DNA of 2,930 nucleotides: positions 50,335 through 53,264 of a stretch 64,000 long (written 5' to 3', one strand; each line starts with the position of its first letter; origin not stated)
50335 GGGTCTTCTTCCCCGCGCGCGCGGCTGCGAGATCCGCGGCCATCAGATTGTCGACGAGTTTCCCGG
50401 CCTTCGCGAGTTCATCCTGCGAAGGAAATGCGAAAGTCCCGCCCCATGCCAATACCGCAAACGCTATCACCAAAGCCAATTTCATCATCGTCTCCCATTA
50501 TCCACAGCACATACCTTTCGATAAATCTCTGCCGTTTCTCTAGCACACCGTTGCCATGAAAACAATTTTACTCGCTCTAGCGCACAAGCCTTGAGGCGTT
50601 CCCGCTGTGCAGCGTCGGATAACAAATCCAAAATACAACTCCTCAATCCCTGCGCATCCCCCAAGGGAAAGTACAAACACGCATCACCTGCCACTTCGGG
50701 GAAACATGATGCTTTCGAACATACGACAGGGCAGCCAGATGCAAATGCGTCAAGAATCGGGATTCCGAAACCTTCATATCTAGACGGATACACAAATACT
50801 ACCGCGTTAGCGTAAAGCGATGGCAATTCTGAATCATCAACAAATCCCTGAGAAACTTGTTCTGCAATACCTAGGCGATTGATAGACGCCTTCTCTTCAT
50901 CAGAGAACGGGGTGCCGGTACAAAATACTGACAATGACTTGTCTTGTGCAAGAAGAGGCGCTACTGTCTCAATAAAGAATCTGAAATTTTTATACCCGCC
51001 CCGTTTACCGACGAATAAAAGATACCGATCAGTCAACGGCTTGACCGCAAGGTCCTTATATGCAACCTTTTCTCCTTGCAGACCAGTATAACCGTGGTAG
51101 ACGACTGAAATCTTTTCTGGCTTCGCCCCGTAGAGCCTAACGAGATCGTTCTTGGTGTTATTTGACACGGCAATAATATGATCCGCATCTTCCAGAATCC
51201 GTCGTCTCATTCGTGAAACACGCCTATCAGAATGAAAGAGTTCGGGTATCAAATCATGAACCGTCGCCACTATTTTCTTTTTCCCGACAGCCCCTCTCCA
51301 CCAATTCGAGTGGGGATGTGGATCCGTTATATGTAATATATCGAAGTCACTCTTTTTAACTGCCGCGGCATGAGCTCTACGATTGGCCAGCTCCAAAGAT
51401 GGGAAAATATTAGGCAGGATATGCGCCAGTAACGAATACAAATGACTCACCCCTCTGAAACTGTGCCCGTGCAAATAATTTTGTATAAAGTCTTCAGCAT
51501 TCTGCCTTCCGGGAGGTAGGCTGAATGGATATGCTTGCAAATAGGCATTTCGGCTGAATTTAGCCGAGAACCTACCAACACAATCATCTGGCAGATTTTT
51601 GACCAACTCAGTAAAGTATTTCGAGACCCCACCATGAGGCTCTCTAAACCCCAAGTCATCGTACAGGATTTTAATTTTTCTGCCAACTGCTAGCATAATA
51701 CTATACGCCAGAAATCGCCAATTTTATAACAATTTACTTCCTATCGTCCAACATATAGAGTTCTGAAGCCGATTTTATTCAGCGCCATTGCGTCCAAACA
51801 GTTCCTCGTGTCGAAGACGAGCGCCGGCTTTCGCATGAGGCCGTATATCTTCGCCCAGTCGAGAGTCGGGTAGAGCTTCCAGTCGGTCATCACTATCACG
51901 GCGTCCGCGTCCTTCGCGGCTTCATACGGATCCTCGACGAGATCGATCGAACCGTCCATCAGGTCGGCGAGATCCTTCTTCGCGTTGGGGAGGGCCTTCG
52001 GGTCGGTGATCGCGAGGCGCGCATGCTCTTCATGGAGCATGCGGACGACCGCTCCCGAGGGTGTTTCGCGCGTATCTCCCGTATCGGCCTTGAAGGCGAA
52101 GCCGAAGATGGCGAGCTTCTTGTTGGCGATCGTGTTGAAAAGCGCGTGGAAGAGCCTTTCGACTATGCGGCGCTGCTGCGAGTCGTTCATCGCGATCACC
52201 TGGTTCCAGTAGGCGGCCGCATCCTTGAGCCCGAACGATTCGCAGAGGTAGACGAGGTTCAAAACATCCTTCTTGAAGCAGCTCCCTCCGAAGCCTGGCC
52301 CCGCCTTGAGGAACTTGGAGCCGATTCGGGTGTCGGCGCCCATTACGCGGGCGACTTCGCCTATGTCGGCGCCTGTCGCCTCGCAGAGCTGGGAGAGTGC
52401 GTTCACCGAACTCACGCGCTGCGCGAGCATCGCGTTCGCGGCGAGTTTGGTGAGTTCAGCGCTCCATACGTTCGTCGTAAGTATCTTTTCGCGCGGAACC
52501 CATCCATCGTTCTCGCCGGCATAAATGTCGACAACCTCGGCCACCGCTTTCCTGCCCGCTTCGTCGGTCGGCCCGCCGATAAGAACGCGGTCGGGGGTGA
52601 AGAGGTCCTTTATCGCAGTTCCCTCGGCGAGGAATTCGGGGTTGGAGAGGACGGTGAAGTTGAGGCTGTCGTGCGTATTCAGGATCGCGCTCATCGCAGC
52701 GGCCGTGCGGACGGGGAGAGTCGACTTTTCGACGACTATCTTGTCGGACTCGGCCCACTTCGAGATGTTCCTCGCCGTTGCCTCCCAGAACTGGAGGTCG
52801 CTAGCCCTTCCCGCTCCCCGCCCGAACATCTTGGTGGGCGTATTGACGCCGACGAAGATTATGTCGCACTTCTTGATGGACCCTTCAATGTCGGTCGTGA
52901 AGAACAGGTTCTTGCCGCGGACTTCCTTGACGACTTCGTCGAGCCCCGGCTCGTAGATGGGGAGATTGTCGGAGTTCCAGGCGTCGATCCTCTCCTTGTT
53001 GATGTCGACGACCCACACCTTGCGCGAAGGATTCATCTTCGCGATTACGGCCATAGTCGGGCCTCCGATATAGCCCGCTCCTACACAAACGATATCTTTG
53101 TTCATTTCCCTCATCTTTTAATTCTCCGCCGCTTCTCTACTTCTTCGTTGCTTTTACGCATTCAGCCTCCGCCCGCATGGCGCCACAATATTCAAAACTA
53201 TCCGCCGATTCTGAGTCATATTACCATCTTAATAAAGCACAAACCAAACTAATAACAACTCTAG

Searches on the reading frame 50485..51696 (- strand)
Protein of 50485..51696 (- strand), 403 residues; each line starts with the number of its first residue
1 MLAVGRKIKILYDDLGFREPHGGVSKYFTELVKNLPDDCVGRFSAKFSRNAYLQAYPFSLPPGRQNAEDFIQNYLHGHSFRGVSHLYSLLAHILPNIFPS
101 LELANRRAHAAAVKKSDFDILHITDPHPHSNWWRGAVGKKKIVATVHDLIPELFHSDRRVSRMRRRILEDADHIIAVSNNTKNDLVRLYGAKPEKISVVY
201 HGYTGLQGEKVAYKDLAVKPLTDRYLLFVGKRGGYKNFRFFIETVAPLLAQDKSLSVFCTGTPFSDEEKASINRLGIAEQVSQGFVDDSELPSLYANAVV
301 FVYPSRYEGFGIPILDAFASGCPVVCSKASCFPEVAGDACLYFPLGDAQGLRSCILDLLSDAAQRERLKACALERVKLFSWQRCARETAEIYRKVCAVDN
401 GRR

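Call 102: search_protein_families(library=ncbifam, proteins=[window:50485-51696:-], max_evalue=0.00001)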
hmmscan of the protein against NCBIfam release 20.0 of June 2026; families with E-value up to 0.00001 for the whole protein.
window:50485-51696:- (403 aa): 18 families
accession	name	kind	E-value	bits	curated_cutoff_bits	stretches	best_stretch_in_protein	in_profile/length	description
TIGR04047.1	MSMEG_0565_glyc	hypoth_equivalog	8e-24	84.4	259.85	1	111-393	80-372/373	MSMEG_0565 family glycosyltransferase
TIGR02149.1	glgA_Coryne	subfamily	1.2e-23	83.9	302.4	1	163-396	137-391/391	glycogen synthase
TIGR03449.1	mycothiol_MshA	equivalog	4.8e-21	75.1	462.5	1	164-395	158-403/406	D-inositol-3-phosphate glycosyltransferase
NF041010.1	glycosy_Agl16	equivalog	1.1e-18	67.3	575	1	140-394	105-350/352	glycosylation protein Agl16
TIGR03999.1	thiol_BshA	equivalog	1.5e-17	63.6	273.7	1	100-395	69-373/375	N-acetyl-alpha-D-glucosaminyl L-malate synthase BshA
NF050063.1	ProtGlycPglJ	equivalog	3.2e-14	52.9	500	1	166-388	140-359/363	N-acetylgalactosamine-N,N'-diacetylbacillosaminyl-diphospho-undecaprenol 4-alpha-N-acetylgalactosaminyltransferase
NF038295.1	EPS_HpsP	equivalog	1.2e-11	44.2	550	1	224-395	208-387/388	hormogonium polysaccharide biosynthesis glycosyltransferase HpsP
TIGR03088.1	stp2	hypoth_equivalog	3.2e-11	42.9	409.05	1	158-395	124-373/374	TIGR03088 family PEP-CTERM/XrtA system glycosyltransferase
NF053787.1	GlcN_PG_synth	equivalog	4.3e-11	42.3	480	1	160-396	133-360/361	N-acetylglucosaminyl phosphatidylglycerol synthase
TIGR04157.1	glyco_rSAM_CFB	subfamily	4.6e-11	42.3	400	1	163-339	162-342/406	TIGR04157 family glycosyltransferase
TIGR04063.1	stp3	hypoth_equivalog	5.5e-11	42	442.05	1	161-396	148-396/397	TIGR04063 family PEP-CTERM/XrtA system glycosyltransferase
NF038229.1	Glyco4_Geo_Pelo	equivalog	1.3e-09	37.6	400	1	148-396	90-337/338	GPMC system family 4 glycosyltransferase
NF047684.1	TeichurnBiosyTuaC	equivalog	4.3e-09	35.8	550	1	161-396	155-390/391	teichuronic acid biosynthesis protein TuaC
NF041876.1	EPS_EpsE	equivalog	5.2e-09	35.8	400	1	230-385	221-386/389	exopolysaccharide biosynthesis GT4 family glycosyltransferase EpsE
TIGR04348.1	TIGR04348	equivalog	2.5e-08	33.4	300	1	165-387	90-303/310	selenoneine biosynthesis selenosugar synthase SenB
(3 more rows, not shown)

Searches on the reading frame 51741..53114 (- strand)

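Call 102: search_protein_families(library=ncbifam, proteins=[window:51741-53114:-], max_evalue=0.00001)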
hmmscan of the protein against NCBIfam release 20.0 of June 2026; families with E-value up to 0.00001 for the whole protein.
window:51741-53114:- (457 aa): 7 families
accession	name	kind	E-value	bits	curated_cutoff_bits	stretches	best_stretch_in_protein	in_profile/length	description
TIGR03026.1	NDP-sugDHase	subfamily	3e-99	332.6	189.8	1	7-438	2-413/413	nucleotide sugar dehydrogenase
NF047673.2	TeichurnBiosyTuaD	equivalog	1.1e-97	327.9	700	1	6-457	2-431/439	UDP-glucose 6-dehydrogenase TuaD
NF041297.1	UDPGDh_AglM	equivalog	4.3e-75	253.3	670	1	8-441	3-418/429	UDP-glucose 6-dehydrogenase AglM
NF008286.0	PRK11064.1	equivalog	3.2e-37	128.1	459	1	6-419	4-403/420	UDP-N-acetyl-D-mannosamine dehydrogenase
NF040825.1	UDPMaNacDH_Arch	equivalog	6e-37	127.5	750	1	8-442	3-403/418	UDP-N-acetyl-D-mannosamine dehydrogenase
NF011631.0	PRK15057.1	equivalog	1.9e-19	70.1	757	1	8-288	3-262/388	UDP-glucose 6-dehydrogenase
NF011729.0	PRK15182.1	equivalog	1.9e-11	43.4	592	1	7-374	8-357/425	Vi polysaccharide biosynthesis UDP-N-acetylglucosamine C-6 dehydrogenase TviB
